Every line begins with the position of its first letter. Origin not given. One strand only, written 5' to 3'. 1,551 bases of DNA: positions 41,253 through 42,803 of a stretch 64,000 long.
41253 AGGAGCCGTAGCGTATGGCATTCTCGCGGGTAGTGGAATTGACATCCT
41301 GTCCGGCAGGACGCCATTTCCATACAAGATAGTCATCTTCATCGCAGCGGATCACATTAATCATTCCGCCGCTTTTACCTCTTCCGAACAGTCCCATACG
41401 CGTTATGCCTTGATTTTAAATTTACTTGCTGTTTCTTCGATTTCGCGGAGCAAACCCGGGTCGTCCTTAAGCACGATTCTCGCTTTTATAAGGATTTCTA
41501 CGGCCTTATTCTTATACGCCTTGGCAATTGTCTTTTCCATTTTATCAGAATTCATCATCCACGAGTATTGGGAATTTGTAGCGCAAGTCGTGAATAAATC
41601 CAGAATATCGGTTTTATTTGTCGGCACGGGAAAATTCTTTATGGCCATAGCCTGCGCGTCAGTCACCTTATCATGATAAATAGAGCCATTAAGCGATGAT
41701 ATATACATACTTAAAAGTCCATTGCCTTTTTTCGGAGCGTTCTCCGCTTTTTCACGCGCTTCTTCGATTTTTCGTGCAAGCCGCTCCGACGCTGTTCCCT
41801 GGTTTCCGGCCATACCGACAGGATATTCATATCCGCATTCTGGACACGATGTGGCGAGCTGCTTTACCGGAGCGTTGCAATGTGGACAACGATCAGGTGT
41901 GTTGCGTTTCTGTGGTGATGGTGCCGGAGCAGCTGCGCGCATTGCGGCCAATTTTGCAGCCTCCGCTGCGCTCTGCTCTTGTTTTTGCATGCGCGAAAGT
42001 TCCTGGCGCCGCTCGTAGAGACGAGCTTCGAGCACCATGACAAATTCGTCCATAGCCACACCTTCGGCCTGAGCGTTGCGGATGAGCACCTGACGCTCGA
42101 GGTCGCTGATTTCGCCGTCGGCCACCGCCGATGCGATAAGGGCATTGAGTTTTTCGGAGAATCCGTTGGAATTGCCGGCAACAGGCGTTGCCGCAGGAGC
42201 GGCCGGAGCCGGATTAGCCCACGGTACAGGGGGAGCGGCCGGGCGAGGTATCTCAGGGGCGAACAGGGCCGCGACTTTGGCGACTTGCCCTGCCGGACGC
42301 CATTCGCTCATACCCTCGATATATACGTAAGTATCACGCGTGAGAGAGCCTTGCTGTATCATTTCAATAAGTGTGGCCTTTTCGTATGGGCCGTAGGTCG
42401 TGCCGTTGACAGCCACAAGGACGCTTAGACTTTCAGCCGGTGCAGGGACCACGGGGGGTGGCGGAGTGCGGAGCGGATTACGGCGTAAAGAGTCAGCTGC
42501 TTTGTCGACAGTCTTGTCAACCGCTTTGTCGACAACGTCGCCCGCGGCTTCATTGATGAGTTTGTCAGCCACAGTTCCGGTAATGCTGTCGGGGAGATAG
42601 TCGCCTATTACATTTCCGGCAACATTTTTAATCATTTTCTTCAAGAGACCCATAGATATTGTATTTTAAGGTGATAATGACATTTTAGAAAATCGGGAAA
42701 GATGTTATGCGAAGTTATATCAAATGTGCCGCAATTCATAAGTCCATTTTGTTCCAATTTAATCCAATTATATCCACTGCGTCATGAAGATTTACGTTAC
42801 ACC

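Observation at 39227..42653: SPFH/band-7 protein clustered with three DUF4339 (GYF-like) proteins, one carrying a TerB-like segment and a zinc ribbon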

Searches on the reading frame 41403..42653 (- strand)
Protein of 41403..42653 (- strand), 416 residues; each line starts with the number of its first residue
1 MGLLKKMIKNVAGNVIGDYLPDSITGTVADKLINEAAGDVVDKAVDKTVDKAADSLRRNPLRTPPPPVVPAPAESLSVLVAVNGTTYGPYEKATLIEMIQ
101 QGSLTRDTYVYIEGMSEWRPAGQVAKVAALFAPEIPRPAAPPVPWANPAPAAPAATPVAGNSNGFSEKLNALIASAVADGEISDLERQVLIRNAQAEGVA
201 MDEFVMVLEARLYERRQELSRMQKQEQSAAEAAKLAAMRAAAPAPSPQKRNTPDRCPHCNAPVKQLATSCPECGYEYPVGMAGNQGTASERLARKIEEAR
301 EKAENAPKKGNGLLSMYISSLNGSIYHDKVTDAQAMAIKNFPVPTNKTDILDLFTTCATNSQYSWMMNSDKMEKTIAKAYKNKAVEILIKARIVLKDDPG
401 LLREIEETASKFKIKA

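Call 3: search_protein_families(library=pfam, proteins=[window:41403-42653:-], max_evalue=1)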
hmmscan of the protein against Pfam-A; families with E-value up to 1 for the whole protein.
window:41403-42653:- (416 aa): 11 families
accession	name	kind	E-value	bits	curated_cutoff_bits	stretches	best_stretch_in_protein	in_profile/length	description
PF14237.11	GYF_2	-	3.8e-14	52.6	25.8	1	80-125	3-48/50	GYF domain 2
PF13248.11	Zn_ribbon_3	-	0.00027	20.7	27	1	255-275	4-24/26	zinc-ribbon domain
PF12773.13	DZR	-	0.00065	20.3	27.3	1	253-274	24-45/45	Double zinc ribbon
PF13240.11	Zn_Ribbon_1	-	0.0007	19.7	25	1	256-276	2-22/23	zinc-ribbon domain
PF04391.17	DUF533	-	0.0074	16.3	29.6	1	162-204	66-109/178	Protein of unknown function (DUF533)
PF10571.15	UPF0547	-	0.0094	16.5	29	1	256-277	3-24/26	Uncharacterised protein family UPF0547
PF18912.6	DZR_2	-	0.054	13.8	27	1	253-277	7-31/56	Double zinc ribbon domain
PF01927.22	Mut7-C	-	0.26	11.8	23.3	1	205-267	45-104/146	Mut7-C RNAse domain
PF24460.1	DUF7575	-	0.56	10.1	28.5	0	267-276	3-12/28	Domain of unknown function (DUF7575)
PF13824.12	zf-Mss51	-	0.72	10.5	27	0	255-276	1-23/55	Zinc-finger of mitochondrial splicing suppressor 51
PF22795.1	DUF4796_N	-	0.87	9.9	27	1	250-262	16-28/29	DUF4796 N-terminal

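Call 4: search_protein_families(library=ncbifam, proteins=[window:41403-42653:-], max_evalue=1)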
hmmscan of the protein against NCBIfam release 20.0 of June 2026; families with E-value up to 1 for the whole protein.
window:41403-42653:- (416 aa): 3 families
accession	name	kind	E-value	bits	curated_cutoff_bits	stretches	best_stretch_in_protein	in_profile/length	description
NF033761.1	gliding_GltJ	equivalog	0.0043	16.2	450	1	22-312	91-371/671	adventurous gliding motility protein GltJ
NF006948.0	PRK09430.1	equivalog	0.01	15.5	162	1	169-233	133-197/267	co-chaperone DjlA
NF049953.1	ribbon_DG_selen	exception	0.011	15.7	130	1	206-275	103-169/172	zinc ribbon-containing (seleno)protein DG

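Call 5: search_protein_families(library=padloc, proteins=[window:41403-42653:-], max_evalue=1)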
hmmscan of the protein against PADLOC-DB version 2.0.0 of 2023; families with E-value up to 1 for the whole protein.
window:41403-42653:- (416 aa): 6 families
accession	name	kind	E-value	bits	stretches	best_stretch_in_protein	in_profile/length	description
PDLC01691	Cas12f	-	0.00021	19.3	1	200-280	247-318/332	CAS-V-F; effector__SPE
PDLC04162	HEC-08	-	0.0029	14.8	1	197-277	171-253/358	-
PDLC03864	LmuB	-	0.0072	12.9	1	168-307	289-424/657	-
PDLC03862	LmuB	-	0.016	11.6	1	208-303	287-376/643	-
PDLC03582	REase_II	-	0.038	10.9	1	255-280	132-157/521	Type II restriction enzyme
PDLC00431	ThsB1|ThsB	-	0.045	12.2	1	305-383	86-160/162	TIR-like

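Call 7: find_homologous_proteins(query=window:41403-42653:-)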
Query window:41403-42653:- (416 aa): 98 proteins with E <= 0.001 among 8000 candidates.
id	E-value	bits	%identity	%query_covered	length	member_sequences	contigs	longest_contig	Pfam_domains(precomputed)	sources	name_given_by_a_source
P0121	1.1e-263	892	98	100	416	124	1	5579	PF14237.12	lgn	-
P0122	6.6e-256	867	95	100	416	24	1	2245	PF14237.12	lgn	-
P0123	1.2e-255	866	96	100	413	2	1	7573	PF14237.12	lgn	-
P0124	3.4e-255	864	95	100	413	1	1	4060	PF14237.12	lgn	-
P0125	1.0e-254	863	95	100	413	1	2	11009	PF14237.12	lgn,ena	-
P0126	1.3e-254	862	95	100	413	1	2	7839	PF14237.12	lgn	-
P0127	2.4e-254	862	95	100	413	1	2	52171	PF14237.12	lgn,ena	-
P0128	3.7e-254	861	95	100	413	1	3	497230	PF14237.12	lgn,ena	-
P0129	4.4e-254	861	95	100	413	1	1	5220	PF14237.12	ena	-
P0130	1.7e-253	859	93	100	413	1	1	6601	PF14237.12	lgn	-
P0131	2.3e-253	858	95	100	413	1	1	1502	PF14237.12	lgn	-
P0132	3.5e-253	858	93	100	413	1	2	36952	PF14237.12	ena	-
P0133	4.6e-253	857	95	100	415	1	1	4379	PF14237.12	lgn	-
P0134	3.9e-250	848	95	100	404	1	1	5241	PF14237.12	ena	-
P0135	6.6e-249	844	90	100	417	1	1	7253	PF14237.12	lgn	-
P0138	2.6e-195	667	96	75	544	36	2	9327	PF13240.12,PF12773.14,PF28085.1,PF14237.12,PF13248.12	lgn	-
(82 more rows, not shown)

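Call 25: search_protein_families(library=pfam, proteins=[P0138], max_evalue=0.01)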
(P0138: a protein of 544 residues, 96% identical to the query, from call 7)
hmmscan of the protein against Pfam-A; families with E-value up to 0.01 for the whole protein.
P0138 (544 aa): 9 families
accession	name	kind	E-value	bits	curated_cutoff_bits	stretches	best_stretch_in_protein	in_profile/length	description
PF14237.11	GYF_2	-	5.5e-14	52.1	25.8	1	80-125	3-48/50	GYF domain 2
PF13248.11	Zn_ribbon_3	-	5.4e-08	32.5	27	2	326-348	4-26/26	zinc-ribbon domain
PF13240.11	Zn_Ribbon_1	-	7.1e-08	32.4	25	1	326-348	1-23/23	zinc-ribbon domain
PF12773.13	DZR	-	9e-07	29.4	27.3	1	324-345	24-45/45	Double zinc ribbon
PF10571.15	UPF0547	-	1.5e-05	25.4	29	0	258-279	3-24/26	Uncharacterised protein family UPF0547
PF18912.6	DZR_2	-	0.00096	19.4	27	0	257-279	9-31/56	Double zinc ribbon domain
PF07191.17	Zn_ribbon_6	-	0.0075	16.7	25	0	322-364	14-55/67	Double zinc ribbon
PF04391.17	DUF533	-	0.0075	16.3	29.6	0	157-204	63-109/178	Protein of unknown function (DUF533)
PF17032.10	Zn_ribbon_15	-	0.0076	17.5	28.9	0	253-276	50-73/73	zinc-ribbon family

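Call 35: predict_structure(alignment_id=A1)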
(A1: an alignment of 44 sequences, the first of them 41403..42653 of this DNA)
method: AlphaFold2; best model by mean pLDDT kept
length: 416 residues; sequences in the alignment: 44
mean_pLDDT: 73.8   pTM: 0.36
mean pLDDT of the five models: 73.8, 73.3, 72.1, 71.0, 69.7
residues with pLDDT >= 90: 164; 70-90: 93; 50-70: 50; < 50: 109
segments of 3 or more residues with pLDDT < 50: 1-59, 61-63, 69-72, 134-160, 243-251, 281-284
pLDDT, mean of each block of 10 residues (from residue 1): 45 35 38 42 43 46 50 70 87 89 91 90 90 55 40 38 81 92 95 94 94 94 91 77 43 74 72 72 68 93 77 57 62 94 91 96 72 90 97 93 96 93
secondary structure, 60 per line:
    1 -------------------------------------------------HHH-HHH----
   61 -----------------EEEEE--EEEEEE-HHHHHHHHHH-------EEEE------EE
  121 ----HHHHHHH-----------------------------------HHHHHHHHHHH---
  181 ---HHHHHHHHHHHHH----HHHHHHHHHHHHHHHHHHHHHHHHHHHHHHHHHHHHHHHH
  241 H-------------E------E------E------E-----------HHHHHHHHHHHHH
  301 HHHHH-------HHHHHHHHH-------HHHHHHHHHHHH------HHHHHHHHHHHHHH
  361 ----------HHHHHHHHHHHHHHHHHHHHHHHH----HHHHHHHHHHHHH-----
elements in order: E78-82 E85-90 H92-101 E109-112 H125-131 H167-177 H184-196 H201-241 H288-305 H313-321 H329-340 H347-360 H371-394 H399-411

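Call 39: fold_search(model_id=the predicted structure, library=pdb)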
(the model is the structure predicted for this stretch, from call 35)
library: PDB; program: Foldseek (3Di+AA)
matches with E <= 10: 321; with E <= 0.001: 0
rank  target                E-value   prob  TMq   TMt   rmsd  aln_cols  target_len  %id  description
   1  7z3c_MODEL_1_A        1.3e-02  1.00  0.13  0.57   8.3        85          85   24  Solution structure of GltJ GYF domain from Myxococcus xanthus (released 2023-02-22)
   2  8z9y_E                6.7e-02  1.00  0.14  0.15   1.5        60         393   28  Cryo-EM Structure of the Arabidopsis thaliana TIC Complex (released 2024-11-27)
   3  7rup_A                9.7e-02  1.00  0.12  0.67   4.1        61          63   20  Structure of the human GIGYF2-TNRC6A complex (released 2022-08-24)
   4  7ruq_A                1.6e-01  1.00  0.13  0.69   3.4        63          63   22  Structure of the human GIGYF1-TNRC6C complex (released 2022-08-24)
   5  3fma_B                1.9e-01  1.00  0.12  0.53   4.7        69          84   10  Crystal structure of the GYF domain of Smy2 in complex with a proline-rich peptide from BBP/ScSF1 (released 2009-12-22)
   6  3fma_D                2.0e-01  1.00  0.12  0.52   4.1        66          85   11  Crystal structure of the GYF domain of Smy2 in complex with a proline-rich peptide from BBP/ScSF1 (released 2009-12-22)
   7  5wlc_LR               2.0e-01  0.44  0.13  0.08  11.8       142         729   14  The complete structure of the small subunit processome (released 2017-09-27)
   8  3fma_C                2.1e-01  1.00  0.12  0.50   4.8        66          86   11  Crystal structure of the GYF domain of Smy2 in complex with a proline-rich peptide from BBP/ScSF1 (released 2009-12-22)
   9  7ruq_C                2.3e-01  1.00  0.12  0.68   2.5        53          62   21  Structure of the human GIGYF1-TNRC6C complex (released 2022-08-24)
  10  7vcf_Q                3.0e-01  0.99  0.14  0.37  11.6       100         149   17  Cryo-EM structure of Chlamydomonas TOC-TIC supercomplex (released 2022-11-30)
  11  3lg7_C                4.4e-01  0.14  0.07  0.19  21.4       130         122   16  Crystal structure of HIV epitope-scaffold 4E10_S0_1EZ3A_002_C (released 2010-09-22)
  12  3fma_A                4.6e-01  0.99  0.12  0.54   3.2        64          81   11  Crystal structure of the GYF domain of Smy2 in complex with a proline-rich peptide from BBP/ScSF1 (released 2009-12-22)
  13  7q83_B                5.1e-01  0.18  0.10  0.21  18.4       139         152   12  Crystal structure of S. cerevisiae Sso2 in complex with the pleckstrin homology domain of Sec3 (released 2022-08-31)
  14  7q83_D                5.7e-01  0.15  0.09  0.20  18.8       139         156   12  Crystal structure of S. cerevisiae Sso2 in complex with the pleckstrin homology domain of Sec3 (released 2022-08-31)
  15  8x82_A                6.6e-01  0.11  0.08  0.09  23.6       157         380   10  The cryo-EM structure of insect gustatory receptor Gr43a I418A from Drosophila melanogaster (released 2024-02-07)
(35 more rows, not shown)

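Call 40: search_solved_structures(query=A1, max_evalue=10, show_alignments=4)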
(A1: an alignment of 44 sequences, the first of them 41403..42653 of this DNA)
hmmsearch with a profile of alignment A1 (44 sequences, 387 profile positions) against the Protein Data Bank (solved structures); distinct sequences matched with E-value up to 10: 92 (the best 60 are shown).
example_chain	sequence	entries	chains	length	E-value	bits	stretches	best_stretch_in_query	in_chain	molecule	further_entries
9i5t_4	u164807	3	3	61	0.0016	20.7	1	219-260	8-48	Large ribosomal subunit protein bL32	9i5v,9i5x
9fhl_Y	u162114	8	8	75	0.0044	19.3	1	206-263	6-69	Small ribosomal subunit protein eS31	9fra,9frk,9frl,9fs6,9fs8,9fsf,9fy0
7z3c_A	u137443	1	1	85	0.0057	18.9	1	63-128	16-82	Adventurous gliding motility protein X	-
4wce_Z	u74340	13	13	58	0.022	17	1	220-260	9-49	50S ribosomal protein L32 | Large ribosomal subunit protein bL32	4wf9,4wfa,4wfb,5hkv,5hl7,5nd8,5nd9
5li0_4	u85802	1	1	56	0.024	16.9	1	220-260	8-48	50S ribosomal protein L32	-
1joc_A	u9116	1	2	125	0.037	16.2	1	193-270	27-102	Early Endosomal Autoantigen 1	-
10px_15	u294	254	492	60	0.051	15.8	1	218-260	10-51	50S ribosomal protein L32 | 50S ribosomal protein L33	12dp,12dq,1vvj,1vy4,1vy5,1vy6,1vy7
5a9z_Ab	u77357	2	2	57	0.058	15.6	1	221-260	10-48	50S ribosomal protein L32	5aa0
4v68_B5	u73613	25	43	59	0.061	15.5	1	219-260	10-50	50S ribosomal protein L32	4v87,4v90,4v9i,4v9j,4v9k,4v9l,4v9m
9sfa_A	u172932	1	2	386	0.067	15.4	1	227-267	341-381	Putative regulatory protein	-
9nri_Be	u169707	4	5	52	0.083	15.1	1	231-262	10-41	Large ribosomal subunit protein eL40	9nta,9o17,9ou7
9e6q_Ad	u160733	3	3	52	0.09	15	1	229-261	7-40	Large ribosomal subunit protein eL37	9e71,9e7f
1mey_C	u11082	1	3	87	0.097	14.9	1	227-267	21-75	CONSENSUS ZINC FINGER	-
9znf_Ab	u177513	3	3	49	0.1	14.8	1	236-263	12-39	Large ribosomal subunit protein eL40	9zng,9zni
2k5c_A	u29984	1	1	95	0.11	14.7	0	247-274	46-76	uncharacterized protein PF0385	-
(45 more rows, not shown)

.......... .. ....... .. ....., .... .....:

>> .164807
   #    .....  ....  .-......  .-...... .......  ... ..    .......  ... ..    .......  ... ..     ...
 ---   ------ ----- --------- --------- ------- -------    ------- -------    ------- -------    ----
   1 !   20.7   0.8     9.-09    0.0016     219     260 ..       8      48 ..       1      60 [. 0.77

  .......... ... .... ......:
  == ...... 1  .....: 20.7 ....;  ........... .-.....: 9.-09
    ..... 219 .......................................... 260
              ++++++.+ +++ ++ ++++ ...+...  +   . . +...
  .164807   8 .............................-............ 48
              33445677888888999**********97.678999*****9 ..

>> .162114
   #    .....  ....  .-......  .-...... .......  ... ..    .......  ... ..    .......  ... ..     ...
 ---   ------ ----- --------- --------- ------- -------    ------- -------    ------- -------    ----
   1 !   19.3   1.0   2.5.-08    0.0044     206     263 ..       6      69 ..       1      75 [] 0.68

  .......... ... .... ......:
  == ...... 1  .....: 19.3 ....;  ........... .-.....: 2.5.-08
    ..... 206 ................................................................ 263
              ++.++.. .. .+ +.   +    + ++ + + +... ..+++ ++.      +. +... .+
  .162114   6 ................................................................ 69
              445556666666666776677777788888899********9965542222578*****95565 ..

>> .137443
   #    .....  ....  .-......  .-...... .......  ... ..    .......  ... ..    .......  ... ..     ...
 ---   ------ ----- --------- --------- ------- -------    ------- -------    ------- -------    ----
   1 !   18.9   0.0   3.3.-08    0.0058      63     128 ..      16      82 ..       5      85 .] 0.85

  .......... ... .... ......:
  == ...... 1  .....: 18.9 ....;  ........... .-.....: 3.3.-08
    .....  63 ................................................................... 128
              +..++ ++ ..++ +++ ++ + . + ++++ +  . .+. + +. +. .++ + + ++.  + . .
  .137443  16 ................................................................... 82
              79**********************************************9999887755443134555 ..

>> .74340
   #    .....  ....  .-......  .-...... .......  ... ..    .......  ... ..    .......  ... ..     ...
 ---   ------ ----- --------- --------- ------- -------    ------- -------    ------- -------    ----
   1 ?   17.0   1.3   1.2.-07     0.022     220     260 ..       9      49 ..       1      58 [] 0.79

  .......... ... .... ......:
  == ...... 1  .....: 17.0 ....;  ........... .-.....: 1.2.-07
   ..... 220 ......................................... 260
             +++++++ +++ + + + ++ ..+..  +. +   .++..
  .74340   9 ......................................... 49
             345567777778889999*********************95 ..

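Call 41: search_protein_families(library=pfam, alignment_id=A1, max_evalue=0.1)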
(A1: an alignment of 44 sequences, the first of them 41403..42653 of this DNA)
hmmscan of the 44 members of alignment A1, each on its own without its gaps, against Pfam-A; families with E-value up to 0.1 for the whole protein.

A. member 1, window:41403-42653:- (416 aa): 7 families
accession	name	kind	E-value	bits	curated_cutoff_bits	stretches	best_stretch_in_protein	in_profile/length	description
PF14237.11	GYF_2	-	3.8e-14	52.6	25.8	1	80-125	3-48/50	GYF domain 2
PF13248.11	Zn_ribbon_3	-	0.00027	20.7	27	1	255-275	4-24/26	zinc-ribbon domain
PF12773.13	DZR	-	0.00065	20.3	27.3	1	253-274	24-45/45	Double zinc ribbon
PF13240.11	Zn_Ribbon_1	-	0.0007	19.7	25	1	256-276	2-22/23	zinc-ribbon domain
PF04391.17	DUF533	-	0.0074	16.3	29.6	1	162-204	66-109/178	Protein of unknown function (DUF533)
PF10571.15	UPF0547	-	0.0094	16.5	29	1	256-277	3-24/26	Uncharacterised protein family UPF0547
PF18912.6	DZR_2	-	0.054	13.8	27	1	253-277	7-31/56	Double zinc ribbon domain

B. families by the number of members that match (of 44 scanned): 68 families (the first 25 are shown)
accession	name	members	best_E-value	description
PF13248.11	Zn_ribbon_3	43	2.6e-08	zinc-ribbon domain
PF14237.11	GYF_2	42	9.4e-16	GYF domain 2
PF04391.17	DUF533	42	1e-06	Protein of unknown function (DUF533)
PF12773.13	DZR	40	0.0001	Double zinc ribbon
PF13240.11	Zn_Ribbon_1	32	4.4e-05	zinc-ribbon domain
PF10571.15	UPF0547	30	2.4e-06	Uncharacterised protein family UPF0547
PF24460.1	DUF7575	9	0.0046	Domain of unknown function (DUF7575)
PF07282.18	Cas12f1-like_TNB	9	0.012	Cas12f1-like, TNB domain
PF18912.6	DZR_2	9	0.027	Double zinc ribbon domain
PF24463.1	DUF7577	8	0.00033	Domain of unknown function (DUF7577)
PF17032.10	Zn_ribbon_15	8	0.027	zinc-ribbon family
PF01485.27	IBR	6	0.0033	IBR domain, a half RING-finger domain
PF08772.16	Zn_ribbon_NOB1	6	0.026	Nin one binding (NOB1) Zn-ribbon like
PF01155.25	HypA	5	0.035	Hydrogenase/urease nickel incorporation, metallochaperone, hypA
PF22812.1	CR_prot_dom_plant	4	0.00023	Plant cysteine-rich protein domain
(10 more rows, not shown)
